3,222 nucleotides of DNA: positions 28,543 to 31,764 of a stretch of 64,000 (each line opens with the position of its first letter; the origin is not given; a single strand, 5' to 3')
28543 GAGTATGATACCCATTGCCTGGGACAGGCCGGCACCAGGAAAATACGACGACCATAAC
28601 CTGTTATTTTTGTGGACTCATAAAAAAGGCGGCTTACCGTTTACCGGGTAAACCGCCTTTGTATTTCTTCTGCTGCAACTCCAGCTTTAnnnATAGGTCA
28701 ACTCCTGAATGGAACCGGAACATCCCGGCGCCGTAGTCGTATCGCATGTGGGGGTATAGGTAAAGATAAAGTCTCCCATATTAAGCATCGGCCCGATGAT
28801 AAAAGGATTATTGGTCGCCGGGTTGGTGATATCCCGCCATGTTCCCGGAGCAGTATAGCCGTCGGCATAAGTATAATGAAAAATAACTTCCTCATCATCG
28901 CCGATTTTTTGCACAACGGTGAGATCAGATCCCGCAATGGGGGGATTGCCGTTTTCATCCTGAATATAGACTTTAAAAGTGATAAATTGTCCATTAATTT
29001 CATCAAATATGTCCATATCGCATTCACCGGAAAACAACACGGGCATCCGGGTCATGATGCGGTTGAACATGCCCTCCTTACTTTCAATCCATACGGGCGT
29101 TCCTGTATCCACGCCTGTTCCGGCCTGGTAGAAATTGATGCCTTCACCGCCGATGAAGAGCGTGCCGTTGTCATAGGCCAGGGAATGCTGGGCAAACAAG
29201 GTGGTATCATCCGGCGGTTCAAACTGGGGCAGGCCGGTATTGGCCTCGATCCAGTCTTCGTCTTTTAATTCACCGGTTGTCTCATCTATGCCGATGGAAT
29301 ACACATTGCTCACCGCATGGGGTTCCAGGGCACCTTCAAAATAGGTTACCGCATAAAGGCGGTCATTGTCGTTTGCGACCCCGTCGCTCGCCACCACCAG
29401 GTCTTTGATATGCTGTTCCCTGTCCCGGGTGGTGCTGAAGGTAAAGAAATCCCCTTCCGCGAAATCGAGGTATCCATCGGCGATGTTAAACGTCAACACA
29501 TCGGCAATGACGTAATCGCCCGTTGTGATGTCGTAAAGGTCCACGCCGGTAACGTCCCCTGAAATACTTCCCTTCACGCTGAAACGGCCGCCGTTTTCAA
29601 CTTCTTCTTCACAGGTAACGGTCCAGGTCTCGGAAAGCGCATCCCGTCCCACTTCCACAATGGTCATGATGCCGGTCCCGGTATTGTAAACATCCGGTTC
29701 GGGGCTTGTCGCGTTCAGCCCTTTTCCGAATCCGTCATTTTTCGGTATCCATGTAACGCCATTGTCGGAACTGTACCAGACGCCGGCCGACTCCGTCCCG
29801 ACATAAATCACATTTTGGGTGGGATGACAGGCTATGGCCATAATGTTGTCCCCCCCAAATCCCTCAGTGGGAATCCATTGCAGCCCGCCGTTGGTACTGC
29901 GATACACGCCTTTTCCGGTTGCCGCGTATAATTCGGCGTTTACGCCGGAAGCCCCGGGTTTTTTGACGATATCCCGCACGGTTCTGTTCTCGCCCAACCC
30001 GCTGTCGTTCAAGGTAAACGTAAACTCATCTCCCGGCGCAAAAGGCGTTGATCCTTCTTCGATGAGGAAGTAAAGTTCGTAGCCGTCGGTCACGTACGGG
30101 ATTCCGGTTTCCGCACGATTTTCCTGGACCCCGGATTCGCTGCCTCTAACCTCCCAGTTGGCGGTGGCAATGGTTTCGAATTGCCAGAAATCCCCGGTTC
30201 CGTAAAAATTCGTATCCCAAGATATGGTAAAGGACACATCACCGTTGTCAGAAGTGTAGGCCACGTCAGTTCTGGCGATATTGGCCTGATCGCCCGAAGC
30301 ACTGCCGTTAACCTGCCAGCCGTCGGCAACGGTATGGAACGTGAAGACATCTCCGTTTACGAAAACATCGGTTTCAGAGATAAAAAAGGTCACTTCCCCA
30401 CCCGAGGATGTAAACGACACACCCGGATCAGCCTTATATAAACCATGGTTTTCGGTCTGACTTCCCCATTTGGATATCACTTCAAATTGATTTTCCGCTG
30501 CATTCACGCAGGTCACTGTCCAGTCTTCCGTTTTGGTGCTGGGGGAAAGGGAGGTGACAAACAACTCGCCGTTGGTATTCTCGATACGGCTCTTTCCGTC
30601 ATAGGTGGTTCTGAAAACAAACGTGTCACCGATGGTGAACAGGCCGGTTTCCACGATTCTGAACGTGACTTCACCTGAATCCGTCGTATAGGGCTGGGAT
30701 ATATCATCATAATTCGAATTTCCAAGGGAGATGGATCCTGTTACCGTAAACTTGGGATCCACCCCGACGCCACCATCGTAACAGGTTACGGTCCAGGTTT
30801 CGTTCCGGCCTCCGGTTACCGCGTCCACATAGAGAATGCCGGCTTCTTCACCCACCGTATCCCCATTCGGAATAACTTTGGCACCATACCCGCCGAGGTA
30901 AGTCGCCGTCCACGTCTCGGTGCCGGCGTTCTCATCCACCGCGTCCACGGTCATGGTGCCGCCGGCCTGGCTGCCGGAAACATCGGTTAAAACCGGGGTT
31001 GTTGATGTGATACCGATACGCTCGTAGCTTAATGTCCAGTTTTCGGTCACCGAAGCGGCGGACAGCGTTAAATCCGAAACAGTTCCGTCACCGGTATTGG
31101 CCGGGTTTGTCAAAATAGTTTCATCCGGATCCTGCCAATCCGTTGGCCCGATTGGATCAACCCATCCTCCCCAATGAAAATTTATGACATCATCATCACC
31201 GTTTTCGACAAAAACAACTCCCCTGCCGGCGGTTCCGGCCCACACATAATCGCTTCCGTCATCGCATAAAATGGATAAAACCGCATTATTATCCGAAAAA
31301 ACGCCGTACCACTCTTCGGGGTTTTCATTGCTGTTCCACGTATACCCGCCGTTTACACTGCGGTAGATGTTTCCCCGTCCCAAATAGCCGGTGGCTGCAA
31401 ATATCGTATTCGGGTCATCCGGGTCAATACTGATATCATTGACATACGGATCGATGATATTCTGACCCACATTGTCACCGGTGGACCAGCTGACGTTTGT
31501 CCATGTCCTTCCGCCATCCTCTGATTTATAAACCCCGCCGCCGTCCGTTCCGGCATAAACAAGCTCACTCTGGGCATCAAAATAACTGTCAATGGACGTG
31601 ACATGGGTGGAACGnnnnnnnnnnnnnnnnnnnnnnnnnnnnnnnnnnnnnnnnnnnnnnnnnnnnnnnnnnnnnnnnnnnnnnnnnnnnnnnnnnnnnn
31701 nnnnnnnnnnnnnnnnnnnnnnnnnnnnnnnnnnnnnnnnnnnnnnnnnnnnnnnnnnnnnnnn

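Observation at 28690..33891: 1733-aa Ig-repeat / Asp-box-propeller lipoprotein encoded directly after pilQ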

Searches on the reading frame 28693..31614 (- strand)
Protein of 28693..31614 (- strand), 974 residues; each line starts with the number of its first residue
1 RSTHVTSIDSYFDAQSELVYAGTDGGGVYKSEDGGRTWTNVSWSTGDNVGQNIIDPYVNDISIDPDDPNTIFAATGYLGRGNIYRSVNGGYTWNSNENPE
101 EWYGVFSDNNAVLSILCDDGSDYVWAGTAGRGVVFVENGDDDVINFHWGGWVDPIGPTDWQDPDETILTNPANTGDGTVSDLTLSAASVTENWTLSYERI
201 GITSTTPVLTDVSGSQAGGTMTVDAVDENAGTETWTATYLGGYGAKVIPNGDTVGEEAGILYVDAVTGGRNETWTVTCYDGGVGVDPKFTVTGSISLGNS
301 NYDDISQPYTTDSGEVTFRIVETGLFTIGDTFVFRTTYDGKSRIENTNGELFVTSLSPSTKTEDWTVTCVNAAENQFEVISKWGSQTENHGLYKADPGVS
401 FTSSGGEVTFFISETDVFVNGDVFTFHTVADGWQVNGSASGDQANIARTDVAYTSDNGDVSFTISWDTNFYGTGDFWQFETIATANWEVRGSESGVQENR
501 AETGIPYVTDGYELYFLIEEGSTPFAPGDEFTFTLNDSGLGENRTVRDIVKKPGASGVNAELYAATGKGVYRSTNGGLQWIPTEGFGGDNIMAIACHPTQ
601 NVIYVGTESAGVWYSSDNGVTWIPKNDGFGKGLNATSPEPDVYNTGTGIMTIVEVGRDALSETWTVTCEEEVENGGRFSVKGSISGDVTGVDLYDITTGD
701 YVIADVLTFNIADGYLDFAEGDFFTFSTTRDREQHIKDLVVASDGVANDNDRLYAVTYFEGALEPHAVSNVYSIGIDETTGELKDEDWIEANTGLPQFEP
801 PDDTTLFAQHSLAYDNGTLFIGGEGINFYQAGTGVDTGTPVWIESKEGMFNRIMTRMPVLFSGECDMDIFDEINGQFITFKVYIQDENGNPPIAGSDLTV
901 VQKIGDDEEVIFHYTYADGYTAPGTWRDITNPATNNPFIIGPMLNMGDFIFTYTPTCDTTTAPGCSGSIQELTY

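Call 24: find_homologous_proteins(query=window:28693-31614:-, max_evalue=0.001)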
Query window:28693-31614:- (974 aa): 287 proteins with E <= 0.001 among 8000 candidates; the best 120 are listed.
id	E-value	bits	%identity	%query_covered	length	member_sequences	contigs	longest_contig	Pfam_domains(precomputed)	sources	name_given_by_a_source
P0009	7.6e-239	814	45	100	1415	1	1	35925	PF02369.23,PF18565.8,PF09134.17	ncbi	-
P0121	1.0e-234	800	44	100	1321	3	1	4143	PF02369.23,PF09134.17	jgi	-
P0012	4.3e-212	725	43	100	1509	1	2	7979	PF02369.23,PF18565.8,PF09134.17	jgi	jgi:hypothetical protein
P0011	4.4e-198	679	40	100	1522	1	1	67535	PF02369.23,PF18565.8,PF15902.13,PF09134.17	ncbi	-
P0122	3.9e-194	666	41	100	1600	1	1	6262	PF02369.23,PF18565.8,PF15902.13,PF09134.17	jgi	-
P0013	2.3e-192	660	40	100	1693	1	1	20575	PF02369.23,PF18565.8,PF09134.17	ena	-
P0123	3.9e-191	656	40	100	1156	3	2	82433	PF15902.13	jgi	jgi:hypothetical protein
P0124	2.6e-189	650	39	100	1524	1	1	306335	PF17789.8,PF02369.23,PF18565.8,PF15902.13,PF09134.17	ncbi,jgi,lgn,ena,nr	ncbi:MAG: invasin domain 3-containing protein [Desulforegulaceae bacterium]|nr:invasin domain 3-cont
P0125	6.0e-184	632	39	100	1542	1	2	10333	PF02369.23,PF18565.8,PF15902.13,PF09134.17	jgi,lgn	jgi:hypothetical protein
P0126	3.4e-182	626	40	100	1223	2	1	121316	PF02369.23,PF15902.13,PF09134.17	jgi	-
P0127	1.8e-179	617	40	100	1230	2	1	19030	PF15902.13,PF09134.17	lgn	-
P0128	9.5e-178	612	39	100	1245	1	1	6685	PF02369.23,PF15902.13,PF09134.17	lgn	-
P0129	3.7e-173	596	40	57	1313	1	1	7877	PF02369.23,PF09134.17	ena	-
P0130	4.5e-159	550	49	45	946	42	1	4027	PF02369.23,PF15902.13,PF09134.17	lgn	-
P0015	2.1e-158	548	42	82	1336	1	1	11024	PF02369.23,PF18565.8,PF15902.13,PF09134.17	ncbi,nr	ncbi:MAG: hypothetical protein JRI72_08600, partial [Deltaproteobacteria bacterium]|nr:hypothetical 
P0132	2.8e-156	541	37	59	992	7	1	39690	PF25852.1,PF15902.13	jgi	jgi:hypothetical protein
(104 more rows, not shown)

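Call 36: search_solved_structures(query=window:28693-31614:-, max_evalue=0.01)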
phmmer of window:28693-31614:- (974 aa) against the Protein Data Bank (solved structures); distinct sequences matched with E-value up to 0.01: 1.
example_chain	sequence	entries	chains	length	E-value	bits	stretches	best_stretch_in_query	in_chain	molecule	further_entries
3b7f_A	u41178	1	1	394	0.0016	20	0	559-628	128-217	Glycosyl hydrolase, BNR repeat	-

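Call 43: predict_structure(alignment_id=A2)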
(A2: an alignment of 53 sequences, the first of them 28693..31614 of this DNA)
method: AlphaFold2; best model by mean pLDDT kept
length: 974 residues; sequences in the alignment: 53
mean_pLDDT: 82.0   pTM: 0.65
mean pLDDT of the five models: 82.0, 81.2, 80.3, 79.8, 78.4
residues with pLDDT >= 90: 459; 70-90: 314; 50-70: 128; < 50: 73
segments of 3 or more residues with pLDDT < 50: 243-257, 308-323, 340-348, 353-359, 395-406, 856-860
pLDDT, mean of each block of 10 residues (from residue 1): 87 95 92 94 63 81 95 87 92 74 85 96 96 91 85 68 68 88 93 92 87 68 89 90 47 49 55 75 76 63 55 38 60 64 46 49 77 73 75 49 48 64 67 89 89 93 85 87 88 93 90 92 90 94 95 94 95 96 79 94 93 93 89 81 95 86 93 89 88 64 89 92 91 91 86 94 82 95 94 89 87 96 93 95 93 57 81 89 88 92 93 87 77 83 87 81 74 92
secondary structure, 60 per line:
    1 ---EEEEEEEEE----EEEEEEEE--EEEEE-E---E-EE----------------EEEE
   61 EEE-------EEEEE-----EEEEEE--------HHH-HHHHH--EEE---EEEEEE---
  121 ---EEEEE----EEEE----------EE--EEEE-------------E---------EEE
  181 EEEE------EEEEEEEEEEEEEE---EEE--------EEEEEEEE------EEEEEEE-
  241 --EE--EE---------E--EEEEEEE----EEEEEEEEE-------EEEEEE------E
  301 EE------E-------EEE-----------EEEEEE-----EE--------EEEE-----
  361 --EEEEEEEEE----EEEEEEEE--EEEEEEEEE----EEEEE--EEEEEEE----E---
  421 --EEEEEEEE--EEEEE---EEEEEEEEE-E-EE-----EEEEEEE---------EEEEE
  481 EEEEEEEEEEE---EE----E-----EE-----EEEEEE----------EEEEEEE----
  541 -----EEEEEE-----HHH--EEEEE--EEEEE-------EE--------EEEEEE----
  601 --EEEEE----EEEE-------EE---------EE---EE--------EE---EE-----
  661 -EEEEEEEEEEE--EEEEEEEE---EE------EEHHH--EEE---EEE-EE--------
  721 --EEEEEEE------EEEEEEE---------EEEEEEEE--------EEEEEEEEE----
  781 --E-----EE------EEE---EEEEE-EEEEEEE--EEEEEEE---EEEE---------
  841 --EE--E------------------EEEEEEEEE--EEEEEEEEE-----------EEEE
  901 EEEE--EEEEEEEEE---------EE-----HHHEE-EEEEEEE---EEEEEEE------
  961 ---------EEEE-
elements in order (helices of 4 or more, strands of 3 or more residues): E4-12 E17-24 E27-31 E57-63 E71-75 E81-86 H99-103 E106-108 E112-117 E124-128 E133-136 E151-154 E178-184 E191-204 E208-210 E219-226 E233-239 E261-267 E272-280 E288-293 E300-302 E317-319 E331-336 E352-355 E363-371 E376-383 E386-394 E399-403 E406-412 E423-430 E433-437 E441-449 E460-466 E476-491 E514-519 E530-536 E546-551 E562-566 E569-573 E591-596 E603-607 E612-615 E662-672 E675-682 E701-703 E707-709 E723-729 E736-742 E752-759 E768-776 E797-799 E803-807 E809-815 E818-824 E828-831 E866-874 E877-885 E897-904 E907-915 E938-944 E948-954 E970-973
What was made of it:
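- AF2 of aa 760-1733: pLDDT 82 (call 43).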

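Call 45: fold_search(model_id=the predicted structure, library=pdb)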
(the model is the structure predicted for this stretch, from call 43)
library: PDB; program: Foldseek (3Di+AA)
matches with E <= 10: 1486; with E <= 0.001: 144
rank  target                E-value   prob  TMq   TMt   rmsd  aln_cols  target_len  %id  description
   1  6p2k_B                2.1e-10  1.00  0.14  0.17  37.7      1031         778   11  Crystal structure of AFV00434, an ancestral GH74 enzyme (released 2019-07-31)
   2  1sqj_A                9.6e-10  1.00  0.12  0.15  37.8       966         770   11  Crystal Structure Analysis of Oligoxyloglucan reducing-end-specific cellobiohydrolase (OXG-RCBH) (released 2004-07-20)
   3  3a0f                  2.2e-09  1.00  0.12  0.15  37.5       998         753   11  The crystal structure of Geotrichum sp. M128 xyloglucanase (released 2009-09-08)
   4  2ebs_A                2.5e-09  1.00  0.12  0.15  37.9       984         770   11  Crystal Structure Anaalysis of Oligoxyloglucan reducing-end-specific cellobiohydrolase (OXG-RCBH) D465N Mutant Complex (released 2007-06-26)
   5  1sqj_B                7.4e-09  1.00  0.13  0.15  39.8       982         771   11  Crystal Structure Analysis of Oligoxyloglucan reducing-end-specific cellobiohydrolase (OXG-RCBH) (released 2004-07-20)
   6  2ebs_B                1.5e-08  1.00  0.12  0.15  38.2       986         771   12  Crystal Structure Anaalysis of Oligoxyloglucan reducing-end-specific cellobiohydrolase (OXG-RCBH) D465N Mutant Complex (released 2007-06-26)
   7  4a2l_D                1.7e-08  1.00  0.11  0.13  37.3      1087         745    9  Structure of the periplasmic domain of the heparin and heparan sulphate sensing hybrid two component system BT4663 in  (released 2012-05-02)
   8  2cn2_A                2.4e-08  1.00  0.11  0.15  38.3       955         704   13  Crystal Structures of Clostridium thermocellum Xyloglucanase (released 2006-05-22)
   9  5fkq_B                5.2e-08  1.00  0.12  0.15  36.8       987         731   11  Unraveling the first step of xyloglucan degradation by the soil saprophyte Cellvibrio japonicus through the functional (released 2015-11-04)
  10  3ei1_A                9.0e-08  0.98  0.11  0.10  51.3      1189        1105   10  Structure of hsDDB1-drDDB2 bound to a 14 bp 6-4 photoproduct containing DNA-duplex (released 2009-01-20)
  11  7kn8_A                1.1e-07  1.00  0.12  0.16  38.5       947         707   12  Crystal structure of the GH74 xyloglucanase from Xanthomonas campestris (Xcc1752) (released 2021-05-26)
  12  5fkt_A                1.5e-07  1.00  0.13  0.16  37.6       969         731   12  Unraveling the first step of xyloglucan degradation by the soil saprophyte Cellvibrio japonicus through the functional (released 2015-11-04)
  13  7kn8_B                2.8e-07  1.00  0.12  0.16  38.4       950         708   12  Crystal structure of the GH74 xyloglucanase from Xanthomonas campestris (Xcc1752) (released 2021-05-26)
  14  5fkq_A                2.9e-07  1.00  0.12  0.15  41.9       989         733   12  Unraveling the first step of xyloglucan degradation by the soil saprophyte Cellvibrio japonicus through the functional (released 2015-11-04)
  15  6p2l_A                3.8e-07  1.00  0.11  0.16  41.4       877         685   11  Crystal structure of Niastella koreensis GH74 (NkGH74) enzyme (released 2019-07-31)
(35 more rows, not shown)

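Call 62: find_encoding_contigs(protein=P0132, flank=8000, max_places=1)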
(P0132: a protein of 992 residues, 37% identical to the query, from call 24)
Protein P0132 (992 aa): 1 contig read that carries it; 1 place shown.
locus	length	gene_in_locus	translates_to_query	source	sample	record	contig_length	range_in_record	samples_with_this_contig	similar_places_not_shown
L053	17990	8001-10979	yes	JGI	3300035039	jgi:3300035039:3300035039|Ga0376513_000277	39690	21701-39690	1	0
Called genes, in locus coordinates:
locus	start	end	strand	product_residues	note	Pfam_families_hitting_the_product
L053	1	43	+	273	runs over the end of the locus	PF01048:PNP_UDP_1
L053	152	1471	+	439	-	PF01979:Amidohydro_1, PF07969:Amidohydro_3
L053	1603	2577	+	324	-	PF01475:FUR, PF04023:FeoA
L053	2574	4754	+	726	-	PF00009:GTP_EFTU (faint), PF01926:MMR_HSR1, PF02421:FeoB_N, PF17910:FeoB_Cyto, PF07670:Gate, PF07664:FeoB_C, PF07670:Gate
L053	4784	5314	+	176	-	PF06347:SH3_4, PF08239:SH3_3, PF06347:SH3_4, PF08239:SH3_3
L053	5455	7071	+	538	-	PF01591:6PF2K (weak), PF08433:KTI12, PF13207:AAA_17 (weak), PF13671:AAA_33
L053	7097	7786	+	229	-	PF13432:TPR_16 (faint), PF13176:TPR_7 (faint), PF13181:TPR_8 (faint), PF00515:TPR_1 (faint), PF07719:TPR_2 (faint)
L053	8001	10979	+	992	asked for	PF15902:Sortilin-Vps10 (faint), PF25852:DUF6242_C (faint)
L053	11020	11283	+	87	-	-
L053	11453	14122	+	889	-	PF08335:GlnD_UR_UTase, PF01966:HD, PF01842:ACT (faint), PF24931:ACT_ACR9_3rd (weak)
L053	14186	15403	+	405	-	PF00909:Ammonium_transp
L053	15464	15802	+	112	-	PF00543:P-II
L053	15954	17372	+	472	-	PF03951:Gln-synt_N, PF00120:Gln-synt_C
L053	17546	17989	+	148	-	?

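Call 63: find_encoding_contigs(protein=P0126, flank=8000, max_places=1)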
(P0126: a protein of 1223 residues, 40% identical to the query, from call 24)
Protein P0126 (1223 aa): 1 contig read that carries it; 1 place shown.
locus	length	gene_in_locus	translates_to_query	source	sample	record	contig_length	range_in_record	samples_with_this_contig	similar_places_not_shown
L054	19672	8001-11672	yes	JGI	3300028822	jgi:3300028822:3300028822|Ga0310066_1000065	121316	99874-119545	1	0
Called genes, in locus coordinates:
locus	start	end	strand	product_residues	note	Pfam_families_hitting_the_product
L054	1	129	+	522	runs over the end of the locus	PF00501:AMP-binding, PF13193:AMP-binding_C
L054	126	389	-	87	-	-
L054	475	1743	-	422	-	PF00278:Orn_DAP_Arg_deC, PF02784:Orn_Arg_deC_N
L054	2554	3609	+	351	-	PF11104:PilM_2, PF14450:FtsA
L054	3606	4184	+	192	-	PF05137:PilN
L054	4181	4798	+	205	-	PF04350:PilO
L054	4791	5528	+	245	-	PF04351:PilP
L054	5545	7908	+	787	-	PF11741:AMIN (faint), PF07660:STN (weak), PF21305:type_II_gspD_N0, PF03958:Secretin_N, PF00263:Secretin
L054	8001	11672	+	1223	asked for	PF09134:Invasin_D3, PF02369:Big_1 (weak), PF15902:Sortilin-Vps10 (weak)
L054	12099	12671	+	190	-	PF07963:N_methyl, PF12019:GspH (weak)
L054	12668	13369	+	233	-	PF07963:N_methyl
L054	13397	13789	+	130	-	PF07963:N_methyl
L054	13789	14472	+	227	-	PF14341:PilX_N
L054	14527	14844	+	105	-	-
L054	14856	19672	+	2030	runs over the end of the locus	PF28373:PilY1_homolog_dom, PF07081:DUF1349, PF00754:F5_F8_type_C, PF05567:T4P_PilY1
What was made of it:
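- On PilY1: In L054 a separate PilY1 homologue with minor pilins lies downstream of the homologue (call 63).
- Closest known: PilY1. Different: A genuine PilY1 homologue with minor pilins coexists downstream of it in L054 (call 63).
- In L054 the gene lies between pilQ and the minor-pilin/PilY1 genes (call 63).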

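Call 64: find_encoding_contigs(protein=P0123, flank=8000, max_places=1)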
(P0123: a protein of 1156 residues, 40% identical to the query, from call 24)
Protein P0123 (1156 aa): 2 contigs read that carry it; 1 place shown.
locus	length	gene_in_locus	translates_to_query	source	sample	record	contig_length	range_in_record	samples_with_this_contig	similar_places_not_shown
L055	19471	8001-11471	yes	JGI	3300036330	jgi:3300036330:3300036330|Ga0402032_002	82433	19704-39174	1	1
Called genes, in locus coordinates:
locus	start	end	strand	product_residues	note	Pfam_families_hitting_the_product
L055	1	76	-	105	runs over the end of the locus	-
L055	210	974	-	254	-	PF01145:Band_7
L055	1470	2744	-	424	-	PF25145:NfeD1b_N, PF24961:NfeD_membrane, PF01957:NfeD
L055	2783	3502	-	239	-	PF03167:UDG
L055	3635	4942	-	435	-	PF03952:Enolase_N, PF07476:MAAL_C (faint), PF00113:Enolase_C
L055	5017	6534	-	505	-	PF01676:Metalloenzyme, PF06415:iPGM_N, PF01663:Phosphodiest (faint)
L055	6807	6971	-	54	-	-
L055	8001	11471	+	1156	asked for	PF15902:Sortilin-Vps10 (faint)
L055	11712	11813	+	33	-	-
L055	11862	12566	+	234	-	PF13505:OMP_b-brl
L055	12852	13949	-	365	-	PF14492:EFG_III (weak), PF00679:EFG_C, PF06421:LepA_C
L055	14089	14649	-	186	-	PF00009:GTP_EFTU, PF01926:MMR_HSR1 (weak)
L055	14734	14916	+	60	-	-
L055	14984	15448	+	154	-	PF00571:CBS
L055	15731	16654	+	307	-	PF00753:Lactamase_B (faint)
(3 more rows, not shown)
